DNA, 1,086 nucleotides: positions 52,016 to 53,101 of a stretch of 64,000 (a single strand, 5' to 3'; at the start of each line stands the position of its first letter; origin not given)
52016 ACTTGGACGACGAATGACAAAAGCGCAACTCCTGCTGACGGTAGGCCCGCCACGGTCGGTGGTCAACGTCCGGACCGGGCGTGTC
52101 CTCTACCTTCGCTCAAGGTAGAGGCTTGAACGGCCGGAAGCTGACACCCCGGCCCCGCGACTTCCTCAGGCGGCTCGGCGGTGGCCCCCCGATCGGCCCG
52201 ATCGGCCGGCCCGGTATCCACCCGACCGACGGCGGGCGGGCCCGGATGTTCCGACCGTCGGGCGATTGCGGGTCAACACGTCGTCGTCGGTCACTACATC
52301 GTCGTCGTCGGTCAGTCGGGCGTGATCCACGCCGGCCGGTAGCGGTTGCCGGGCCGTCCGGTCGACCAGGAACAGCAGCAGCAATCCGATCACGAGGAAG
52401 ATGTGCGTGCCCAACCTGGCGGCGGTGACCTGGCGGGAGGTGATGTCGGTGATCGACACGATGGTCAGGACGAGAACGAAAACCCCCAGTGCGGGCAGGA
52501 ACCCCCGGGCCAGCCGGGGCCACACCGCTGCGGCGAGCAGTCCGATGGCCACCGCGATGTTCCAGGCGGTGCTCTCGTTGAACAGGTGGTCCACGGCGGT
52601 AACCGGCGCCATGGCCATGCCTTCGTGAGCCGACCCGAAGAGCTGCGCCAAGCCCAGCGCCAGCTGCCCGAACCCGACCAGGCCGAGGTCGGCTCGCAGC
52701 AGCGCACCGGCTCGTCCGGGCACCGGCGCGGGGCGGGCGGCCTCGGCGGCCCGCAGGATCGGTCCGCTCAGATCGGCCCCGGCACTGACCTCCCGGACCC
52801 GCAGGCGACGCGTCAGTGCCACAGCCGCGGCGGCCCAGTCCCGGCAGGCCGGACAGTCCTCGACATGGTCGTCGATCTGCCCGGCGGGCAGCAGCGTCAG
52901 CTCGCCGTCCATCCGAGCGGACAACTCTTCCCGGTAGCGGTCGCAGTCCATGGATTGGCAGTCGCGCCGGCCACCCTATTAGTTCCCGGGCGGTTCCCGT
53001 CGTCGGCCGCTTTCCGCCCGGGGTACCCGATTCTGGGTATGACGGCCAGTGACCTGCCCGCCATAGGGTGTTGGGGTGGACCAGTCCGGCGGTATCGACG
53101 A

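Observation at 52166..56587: Self-contained SigC-like sigma / zinc-finger membrane anti-sigma / YcnI / CopCD copper module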

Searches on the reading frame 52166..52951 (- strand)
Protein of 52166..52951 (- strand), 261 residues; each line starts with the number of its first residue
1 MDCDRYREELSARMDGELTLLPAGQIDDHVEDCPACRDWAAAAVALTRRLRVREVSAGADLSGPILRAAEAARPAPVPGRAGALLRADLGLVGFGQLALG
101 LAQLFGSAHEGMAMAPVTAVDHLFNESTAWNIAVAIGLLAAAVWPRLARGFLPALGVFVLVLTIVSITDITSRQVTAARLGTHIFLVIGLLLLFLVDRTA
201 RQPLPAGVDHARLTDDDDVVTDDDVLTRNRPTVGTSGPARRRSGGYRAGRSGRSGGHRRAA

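Call 3: search_protein_families(library=pfam, proteins=[window:52166-52951:-], max_evalue=0.01)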
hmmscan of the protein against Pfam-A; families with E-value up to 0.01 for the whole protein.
window:52166-52951:- (261 aa): 1 family
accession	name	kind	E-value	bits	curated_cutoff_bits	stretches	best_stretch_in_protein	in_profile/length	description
PF13490.11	zf-HC2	-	1.7e-07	31.6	22.2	1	3-37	1-35/35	Putative zinc-finger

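Call 4: search_protein_families(library=ncbifam, proteins=[window:52166-52951:-], max_evalue=0.01)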
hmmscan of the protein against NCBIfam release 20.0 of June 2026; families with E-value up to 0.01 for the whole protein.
window:52166-52951:- (261 aa): 1 family
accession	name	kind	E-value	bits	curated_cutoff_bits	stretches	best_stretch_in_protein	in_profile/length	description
TIGR03988.1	antisig_RsrA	equivalog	0.0022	18.1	62.5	1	2-38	1-37/77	mycothiol system anti-sigma-R factor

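Call 5: find_homologous_proteins(query=window:52166-52951:-)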
Query window:52166-52951:- (261 aa): 18 proteins with E <= 0.001 among 8000 candidates.
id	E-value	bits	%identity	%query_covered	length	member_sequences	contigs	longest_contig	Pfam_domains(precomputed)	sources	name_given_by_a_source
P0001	1.3e-163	560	100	100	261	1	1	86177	PF13490.12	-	-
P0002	1.9e-138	478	90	100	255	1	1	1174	PF13490.12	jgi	-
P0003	1.2e-74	269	63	95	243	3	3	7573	-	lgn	-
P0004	1.2e-72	262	58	96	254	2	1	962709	PF13490.12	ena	-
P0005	6.6e-72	260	60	91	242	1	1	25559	-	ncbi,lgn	-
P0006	6.2e-70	254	59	96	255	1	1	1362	PF13490.12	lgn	-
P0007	1.2e-64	236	63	79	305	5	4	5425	PF13490.12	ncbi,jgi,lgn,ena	-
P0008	7.7e-62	227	64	74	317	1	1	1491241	-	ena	-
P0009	2.3e-60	222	57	87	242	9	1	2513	-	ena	-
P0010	1.5e-39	154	46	71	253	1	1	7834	PF13490.12,PF11992.14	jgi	jgi:predicted anti-sigma-YlaC factor YlaD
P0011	7.7e-35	139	46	80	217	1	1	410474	PF13490.12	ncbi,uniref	ncbi:zf-HC2 domain-containing protein [Allokutzneria oryzae]|uniref:Zf-HC2 domain-containing protein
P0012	1.5e-27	115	39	74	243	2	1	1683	-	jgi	jgi:predicted anti-sigma-YlaC factor YlaD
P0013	7.0e-26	109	39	77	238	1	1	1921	PF13490.12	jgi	jgi:predicted anti-sigma-YlaC factor YlaD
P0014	1.2e-20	92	34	86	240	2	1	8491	PF13490.12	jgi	-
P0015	2.3e-19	88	35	79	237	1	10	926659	PF13490.12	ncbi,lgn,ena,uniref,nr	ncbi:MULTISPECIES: zf-HC2 domain-containing protein [Mycobacteriaceae]|uniref:Putative zinc-finger d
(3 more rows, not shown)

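Call 9: find_related_loci(query=A1, collection=genome_contigs, flank=8000)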
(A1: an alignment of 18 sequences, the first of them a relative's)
Query A1 (261 aa) in genome_contigs; peptide patterns used: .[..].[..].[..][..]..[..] (x = any residue, [..] = any of these).
415 stretches matched a pattern; 409 encode a relative of the query (tblastn E <= 1e-3); the best 80 are kept; 80 distinct loci.
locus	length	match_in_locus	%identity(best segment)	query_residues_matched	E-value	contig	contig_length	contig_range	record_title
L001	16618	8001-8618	42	1-196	5e-44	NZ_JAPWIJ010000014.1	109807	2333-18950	Rhodococcus ruber strain IEGM 1391 NODE_14_length_109807_cov_495.062085, whole genome shotgun sequence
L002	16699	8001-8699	40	1-223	7e-43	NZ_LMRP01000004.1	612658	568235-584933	Rhodococcus sp. Leaf247 contig_4, whole genome shotgun sequence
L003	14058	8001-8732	40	1-247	9e-43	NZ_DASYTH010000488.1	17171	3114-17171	MAG: Actinophytocola sp. isolate SMAG_U4562 k141_760947, whole genome shotgun sequence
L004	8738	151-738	45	1-206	1e-42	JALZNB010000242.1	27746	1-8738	MAG: Actinomycetota bacterium isolate MSU bin74 SD1457-59_k127_1478828, whole genome shotgun sequence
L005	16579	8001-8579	47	3-201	1e-42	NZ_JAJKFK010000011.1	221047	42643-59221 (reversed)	Amycolatopsis sp. GM8 Scaffold11, whole genome shotgun sequence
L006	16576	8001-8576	46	1-201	7e-42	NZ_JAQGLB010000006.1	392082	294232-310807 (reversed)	Saccharopolyspora indica strain KCTC 29208 NODE_6_length_392082_cov_25.673054, whole genome shotgun sequence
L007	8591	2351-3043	41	1-219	4e-42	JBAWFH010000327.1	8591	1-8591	MAG: Rhodococcus sp. (in: high G+C Gram-positive bacteria) isolate MFD05485_ilm_asm_bin1 k127_77286, whole genome shotgu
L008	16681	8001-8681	42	3-217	8e-42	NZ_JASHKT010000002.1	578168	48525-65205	Rhodococcus sp. IEGM 1354 NODE_2_length_578168_cov_540.270515, whole genome shotgun sequence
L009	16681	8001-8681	40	1-218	3e-41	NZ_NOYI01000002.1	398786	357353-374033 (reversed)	Rhodococcus sp. 06-235-1A RS1H2_7, whole genome shotgun sequence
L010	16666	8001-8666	41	1-230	2e-41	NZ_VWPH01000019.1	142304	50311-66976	Saccharopolyspora hirsuta strain VKM Ac-666 n19, whole genome shotgun sequence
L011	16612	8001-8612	45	3-209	5e-41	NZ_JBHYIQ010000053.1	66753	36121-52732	Amycolatopsis sp. NPDC059021 NPDC059021_T51_C4.ctg-0053, whole genome shotgun sequence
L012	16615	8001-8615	44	1-218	6e-41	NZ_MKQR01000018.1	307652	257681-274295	Actinokineospora bangkokensis strain 44EHW Scaffold25, whole genome shotgun sequence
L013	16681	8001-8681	39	1-218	4e-41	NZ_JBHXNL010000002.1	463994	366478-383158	Rhodococcus sp. NPDC058521 NPDC058521_390_C4.ctg-0002, whole genome shotgun sequence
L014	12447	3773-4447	41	1-217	8e-41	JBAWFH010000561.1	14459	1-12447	MAG: Rhodococcus sp. (in: high G+C Gram-positive bacteria) isolate MFD05485_ilm_asm_bin1 k127_89456, whole genome shotgu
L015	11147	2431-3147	42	3-248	3e-40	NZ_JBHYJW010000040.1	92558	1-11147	Amycolatopsis sp. NPDC058986 NPDC058986_T48_A9.ctg-0040, whole genome shotgun sequence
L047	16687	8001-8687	41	1-230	8e-36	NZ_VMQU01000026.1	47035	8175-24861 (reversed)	Mycobacterium helveticum strain 16-83 NODE_26_length_47035_cov_48.035223, whole genome shotgun sequence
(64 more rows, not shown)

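Call 48: predict_structure(alignment_id=A2)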
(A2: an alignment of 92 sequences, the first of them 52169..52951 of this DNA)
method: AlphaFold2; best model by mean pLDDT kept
length: 261 residues; sequences in the alignment: 92
mean_pLDDT: 81.0   pTM: 0.57
mean pLDDT of the five models: 81.0, 80.6, 79.8, 79.6, 79.6
residues with pLDDT >= 90: 141; 70-90: 48; 50-70: 44; < 50: 28
segments of 3 or more residues with pLDDT < 50: 234-249, 252-261
pLDDT, mean of each block of 10 residues (from residue 1): 93 96 97 98 92 71 92 84 96 95 82 70 87 96 94 95 92 88 93 95 63 53 54 47 44 45 44
secondary structure, 60 per line:
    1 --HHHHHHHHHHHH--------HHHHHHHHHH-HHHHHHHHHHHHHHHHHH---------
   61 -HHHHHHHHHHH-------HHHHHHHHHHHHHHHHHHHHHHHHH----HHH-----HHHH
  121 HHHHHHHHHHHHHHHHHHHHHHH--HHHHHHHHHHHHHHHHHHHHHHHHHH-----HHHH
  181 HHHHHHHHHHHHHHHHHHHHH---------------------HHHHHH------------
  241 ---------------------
elements in order: H3-14 H23-32 H34-51 H62-72 H80-104 H117-143 H146-171 H177-201 H223-228

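Call 51: find_encoding_contigs(protein=P0004, flank=7000, max_places=2)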
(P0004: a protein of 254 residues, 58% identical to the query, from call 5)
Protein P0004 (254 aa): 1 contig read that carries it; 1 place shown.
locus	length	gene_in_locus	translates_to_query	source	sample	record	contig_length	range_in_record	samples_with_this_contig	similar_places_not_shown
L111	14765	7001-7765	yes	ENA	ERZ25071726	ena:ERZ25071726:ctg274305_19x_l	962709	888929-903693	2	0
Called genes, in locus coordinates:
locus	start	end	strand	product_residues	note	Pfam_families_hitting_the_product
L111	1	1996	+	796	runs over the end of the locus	PF00403:HMA, PF00122:E1-E2_ATPase, PF00702:Hydrolase, PF08282:Hydrolase_3 (faint)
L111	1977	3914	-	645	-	PF05425:CopD (weak), PF09678:Caa3_CtaG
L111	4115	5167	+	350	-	PF09678:Caa3_CtaG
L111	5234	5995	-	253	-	-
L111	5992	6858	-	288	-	PF07804:HipA_C, PF20613:HipA_2 (faint)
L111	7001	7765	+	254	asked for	PF13490:zf-HC2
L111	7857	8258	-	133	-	PF04203:Sortase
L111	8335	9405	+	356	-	PF06224:AlkZ-like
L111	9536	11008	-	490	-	PF00070:Pyr_redox (faint), PF01266:DAO (weak), PF07992:Pyr_redox_2, PF13450:NAD_binding_8, PF13738:Pyr_redox_3 (weak), PF00743:FMO-like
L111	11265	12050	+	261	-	PF05239:PRC (weak), PF09557:DUF2382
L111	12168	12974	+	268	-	PF02909:TetR_C_1, PF13305:TetR_C_33 (weak)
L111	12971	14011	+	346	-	-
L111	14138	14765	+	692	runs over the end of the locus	PF00652:Ricin_B_lectin, PF14200:RicinB_lectin_2, PF00041:fn3, PF07995:GSDH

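Call 52: find_encoding_contigs(protein=P0008, flank=7000, max_places=2)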
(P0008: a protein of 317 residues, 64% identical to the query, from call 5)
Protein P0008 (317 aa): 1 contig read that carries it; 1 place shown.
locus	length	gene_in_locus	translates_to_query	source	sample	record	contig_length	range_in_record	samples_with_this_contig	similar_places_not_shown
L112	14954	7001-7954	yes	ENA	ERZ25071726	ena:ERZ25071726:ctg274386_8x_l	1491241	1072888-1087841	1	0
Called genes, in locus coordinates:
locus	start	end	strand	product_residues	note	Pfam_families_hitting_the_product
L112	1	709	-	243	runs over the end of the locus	PF17197:DUF5134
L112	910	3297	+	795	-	PF00403:HMA, PF00122:E1-E2_ATPase, PF00702:Hydrolase, PF08282:Hydrolase_3 (faint)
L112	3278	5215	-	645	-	PF05425:CopD (weak), PF09678:Caa3_CtaG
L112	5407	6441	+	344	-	PF09678:Caa3_CtaG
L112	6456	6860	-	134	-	PF01850:PIN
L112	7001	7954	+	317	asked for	-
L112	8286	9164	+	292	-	PF13701:DDE_Tnp_1_4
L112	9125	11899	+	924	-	PF04185:Phosphoesterase, PF18911:PKD_4, PF00801:PKD, PF18911:PKD_4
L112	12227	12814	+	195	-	-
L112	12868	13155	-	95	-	-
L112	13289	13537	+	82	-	PF04014:MazE_antitoxin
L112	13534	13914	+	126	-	PF01850:PIN (weak)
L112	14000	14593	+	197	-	-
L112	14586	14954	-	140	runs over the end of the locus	PF12120:Arr-ms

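Call 53: find_encoding_contigs(protein=P0005, flank=7000, max_places=2)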
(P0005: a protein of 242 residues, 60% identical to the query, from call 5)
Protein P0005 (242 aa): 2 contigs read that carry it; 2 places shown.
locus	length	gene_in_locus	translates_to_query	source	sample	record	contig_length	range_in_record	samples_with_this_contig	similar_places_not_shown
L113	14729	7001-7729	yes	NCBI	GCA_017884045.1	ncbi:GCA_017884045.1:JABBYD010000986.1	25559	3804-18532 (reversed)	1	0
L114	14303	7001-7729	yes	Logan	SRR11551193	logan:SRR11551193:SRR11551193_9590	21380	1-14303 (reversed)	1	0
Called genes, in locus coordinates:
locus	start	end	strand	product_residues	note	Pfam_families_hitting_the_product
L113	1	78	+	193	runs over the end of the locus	PF07638:Sigma70_ECF, PF04542:Sigma70_r2, PF08281:Sigma70_r4_2, PF04545:Sigma70_r4 (weak)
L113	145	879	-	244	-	PF17197:DUF5134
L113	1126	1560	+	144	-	PF00403:HMA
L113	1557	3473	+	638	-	PF00122:E1-E2_ATPase, PF00702:Hydrolase, PF08282:Hydrolase_3 (faint)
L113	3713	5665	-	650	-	PF05425:CopD, PF09678:Caa3_CtaG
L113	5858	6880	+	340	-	PF09678:Caa3_CtaG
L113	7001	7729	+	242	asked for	-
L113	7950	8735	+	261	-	PF07987:DUF1775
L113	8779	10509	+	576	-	PF04234:CopC, PF05425:CopD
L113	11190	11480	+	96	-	-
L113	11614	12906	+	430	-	PF01547:SBP_bac_1, PF13416:SBP_bac_8, PF13531:SBP_bac_11 (weak), PF13343:SBP_bac_6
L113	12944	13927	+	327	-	PF00528:BPD_transp_1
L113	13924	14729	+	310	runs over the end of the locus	PF00528:BPD_transp_1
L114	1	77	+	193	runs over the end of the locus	PF07638:Sigma70_ECF, PF04542:Sigma70_r2, PF08281:Sigma70_r4_2, PF04545:Sigma70_r4 (weak)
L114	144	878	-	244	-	PF17197:DUF5134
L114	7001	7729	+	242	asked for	-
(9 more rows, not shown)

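Call 59: search_solved_structures(query=A2, max_evalue=1)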
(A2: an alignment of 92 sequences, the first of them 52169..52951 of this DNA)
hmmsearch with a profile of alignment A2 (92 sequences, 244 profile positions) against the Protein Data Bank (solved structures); distinct sequences matched with E-value up to 1: 3.
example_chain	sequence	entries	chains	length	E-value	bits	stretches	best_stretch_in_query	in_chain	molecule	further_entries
5wuq_C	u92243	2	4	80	2.6e-06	30.3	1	13-74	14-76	Anti-sigma-W factor RsiW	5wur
8rlz_A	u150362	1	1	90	0.12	15.1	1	14-44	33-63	Antisigma factor DdvA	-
7qan_AAA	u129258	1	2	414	0.12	15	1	121-206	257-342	Cytochrome P450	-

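Call 60: fold_search(model_id=the predicted structure, library=pdb)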
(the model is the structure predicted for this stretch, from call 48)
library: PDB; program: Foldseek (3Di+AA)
matches with E <= 10: 88; with E <= 0.001: 0
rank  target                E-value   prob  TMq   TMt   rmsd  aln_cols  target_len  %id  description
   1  8yr4_A                1.1e+00  0.33  0.20  0.10  22.8       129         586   13  Cryo-EM structure of the human ABCB6 in complex with Cd(II):Phytochelatin 2 (released 2024-06-19)
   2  8esv_B                1.5e+00  0.38  0.24  0.24   5.7        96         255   14  Structure of human ADAM10-Tspan15 complex bound to 11G2 vFab (released 2023-06-14)
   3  8yr3_A                2.1e+00  0.21  0.20  0.10  23.1       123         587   11  Cryo-EM structure of the human ABCB6 in complex with Cd(II):GSH (released 2024-06-19)
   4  8z6g_C                2.6e+00  0.69  0.18  0.58  13.4        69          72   23  the AlgU-MucAcyto complex structure in Pseudomonas aeruginosa (released 2024-05-08)
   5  6uuj_B                2.8e+00  0.13  0.20  0.30  25.9       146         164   16  Structure of PE5-PPE4-EspG3 complex from the type VII (ESX-3) secretion system, space group P212121 (released 2020-01-29)
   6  6uuj_E                2.9e+00  0.16  0.22  0.34  26.1       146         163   15  Structure of PE5-PPE4-EspG3 complex from the type VII (ESX-3) secretion system, space group P212121 (released 2020-01-29)
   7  7e8e_B                2.9e+00  0.08  0.20  0.13  16.1       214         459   14  CryoEM structure of human Kv4.2-DPP6S-KChIP1 complex, transmembrane and intracellular region (released 2021-10-13)
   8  6k4j                  3.1e+00  0.23  0.26  0.30   6.7       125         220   15  Crystal Structure of the the CD9 (released 2020-05-13)
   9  5eui_A                3.3e+00  0.10  0.18  0.30  11.8       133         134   20  Structure of predicted ancestral pika hemoglobin (released 2016-11-30)
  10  6ihx_A                3.3e+00  0.08  0.18  0.28  12.3       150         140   15  Crystal Structure Analysis of bovine Hemoglobin modified by SNP (released 2018-12-12)
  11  2qls_A                3.3e+00  0.07  0.15  0.24  10.1       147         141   14  crystal structure of hemoglobin from dog (Canis familiaris) at 3.5 Angstrom resolution (released 2008-07-22)
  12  9o9d_A                3.4e+00  0.08  0.14  0.07  24.4       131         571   15  Transporter associated with antigen processing (TAP) EQ mutant bound to the viral protein bUL49.5 in the outward-facin (released 2025-09-10)
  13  1hda_A                3.6e+00  0.08  0.16  0.26  12.8       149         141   15  A NOVEL ALLOSTERIC MECHANISM IN HAEMOGLOBIN. STRUCTURE OF BOVINE DEOXYHAEMOGLOBIN, ABSENCE OF SPECIFIC CHLORIDE-BINDIN (released 1994-05-31)
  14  9o9d_B                3.6e+00  0.03  0.14  0.08  36.8       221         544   13  Transporter associated with antigen processing (TAP) EQ mutant bound to the viral protein bUL49.5 in the outward-facin (released 2025-09-10)
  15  5wuq_C                4.1e+00  0.66  0.20  0.66   3.9        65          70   18  Crystal structure of SigW in complex with its anti-sigma RsiW, a zinc binding form (released 2017-03-29)
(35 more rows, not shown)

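Call 69: find_homologous_proteins(query=L047:8001-8726:+, max_evalue=0.001)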
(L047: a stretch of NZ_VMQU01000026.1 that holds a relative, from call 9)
Query L047:8001-8726:+ (242 aa): 778 proteins with E <= 0.001 among 8000 candidates; the best 120 are listed.
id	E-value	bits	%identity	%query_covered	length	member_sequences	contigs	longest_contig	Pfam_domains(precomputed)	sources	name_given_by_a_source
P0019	1.5e-149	514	99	100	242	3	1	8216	PF13490.12,PF10039.15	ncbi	-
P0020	4.9e-131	454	89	100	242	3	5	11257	PF13490.12,PF10039.15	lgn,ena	-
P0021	7.0e-126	437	88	100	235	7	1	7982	PF13490.12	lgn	-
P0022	4.6e-118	411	81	100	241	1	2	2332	PF13490.12,PF10039.15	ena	-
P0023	7.4e-117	407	81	100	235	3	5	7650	PF13490.12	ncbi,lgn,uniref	ncbi:zf-HC2 domain-containing protein [Mycobacterium sp. Lab-001]|uniref:zf-HC2 domain-containing pr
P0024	4.2e-115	401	80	100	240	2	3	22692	PF13490.12,PF10039.15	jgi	-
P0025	5.2e-114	398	78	100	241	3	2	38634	PF13490.12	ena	-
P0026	5.3e-114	398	77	100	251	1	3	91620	PF13490.12,PF10039.15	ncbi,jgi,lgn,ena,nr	ncbi:MAG TPA: DUF2275 domain-containing protein [Mycobacterium sp.]|nr:DUF2275 domain-containing pro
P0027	7.8e-112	391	78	100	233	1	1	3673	PF13490.12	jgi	jgi:predicted anti-sigma-YlaC factor YlaD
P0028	4.3e-111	388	78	100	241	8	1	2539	PF13490.12,PF10039.15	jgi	-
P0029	3.7e-109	382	77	100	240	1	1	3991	PF13490.12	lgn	-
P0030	4.5e-108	378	75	100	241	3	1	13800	PF13490.12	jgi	-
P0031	7.2e-108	378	77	100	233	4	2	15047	PF13490.12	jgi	jgi:predicted anti-sigma-YlaC factor YlaD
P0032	1.0e-107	377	73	100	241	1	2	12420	PF13490.12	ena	-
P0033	1.4e-106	374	76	100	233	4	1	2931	PF13490.12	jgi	-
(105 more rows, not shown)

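Call 71: search_protein_families(library=pfam, alignment_id=A2, max_evalue=0.01)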
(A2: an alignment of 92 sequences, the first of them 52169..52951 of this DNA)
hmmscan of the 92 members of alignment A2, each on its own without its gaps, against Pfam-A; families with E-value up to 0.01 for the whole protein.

A. member 1, window:52169-52951:- (261 aa): 1 family
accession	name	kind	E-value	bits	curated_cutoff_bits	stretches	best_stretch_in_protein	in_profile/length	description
PF13490.11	zf-HC2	-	1.7e-07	31.6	22.2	1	3-37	1-35/35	Putative zinc-finger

B. families by the number of members that match (of 92 scanned): 10 families
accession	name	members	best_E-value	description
PF13490.11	zf-HC2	90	4e-12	Putative zinc-finger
PF14248.12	DUF4345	11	0.00027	Domain of unknown function (DUF4345)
PF11992.13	TgpA_N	2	0.00037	TgpA N-terminal domain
PF24008.1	DUF7322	2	0.0015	Domain of unknown function (DUF7322)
PF10039.14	DUF2275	1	1.3e-06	Predicted integral membrane protein (DUF2275)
PF23933.1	DUF7269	1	0.0014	Family of unknown function (DUF7269)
PF06738.18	ThrE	1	0.0022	Putative threonine/serine exporter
PF14087.12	DUF4267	1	0.0065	Domain of unknown function (DUF4267)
PF23778.1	Phage_holin_2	1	0.0071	Putative phage holin family 2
PF13567.11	DUF4131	1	0.0087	Domain of unknown function (DUF4131)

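Call 87: search_protein_families(library=pfam, alignment_id=A3, max_evalue=0.0001)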
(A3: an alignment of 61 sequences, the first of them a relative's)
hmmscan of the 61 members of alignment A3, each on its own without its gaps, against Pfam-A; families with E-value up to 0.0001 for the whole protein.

A. member 1, L001:3961-5007:+ (349 aa): 1 family
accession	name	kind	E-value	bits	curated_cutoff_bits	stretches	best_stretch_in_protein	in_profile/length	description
PF01497.23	Peripla_BP_2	-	1.6e-17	64.2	27.5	1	65-325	1-233/235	Periplasmic binding protein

B. families by the number of members that match (of 61 scanned): 37 families (the first 25 are shown)
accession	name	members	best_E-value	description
PF03929.21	PepSY_TM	9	1.3e-76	PepSY-associated TM region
PF00403.32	HMA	6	1.4e-19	Heavy-metal-associated domain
PF01497.23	Peripla_BP_2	6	4.7e-19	Periplasmic binding protein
PF17197.9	DUF5134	5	1.2e-38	Domain of unknown function (DUF5134)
PF07690.21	MFS_1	5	9.4e-38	Major Facilitator Superfamily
PF09678.15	Caa3_CtaG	4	4.5e-89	Cytochrome c oxidase caa3 assembly factor (Caa3_CtaG)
PF00122.25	E1-E2_ATPase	4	3.2e-51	E1-E2 ATPase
PF00702.32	Hydrolase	4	1.5e-37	haloacid dehalogenase-like hydrolase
PF01032.23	FecCD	3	2.1e-91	FecCD transport family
PF02515.22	CoA_transf_3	3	3.3e-63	CoA-transferase family III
PF05631.20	MFS_5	3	4.7e-06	Sugar-tranasporters, 12 TM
PF00067.27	p450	2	1.1e-30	Cytochrome P450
PF00950.22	ABC-3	2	5.8e-30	ABC 3 transport family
PF13649.12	Methyltransf_25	2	2.8e-19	Methyltransferase domain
PF13462.12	Thioredoxin_4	2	9.1e-18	Thioredoxin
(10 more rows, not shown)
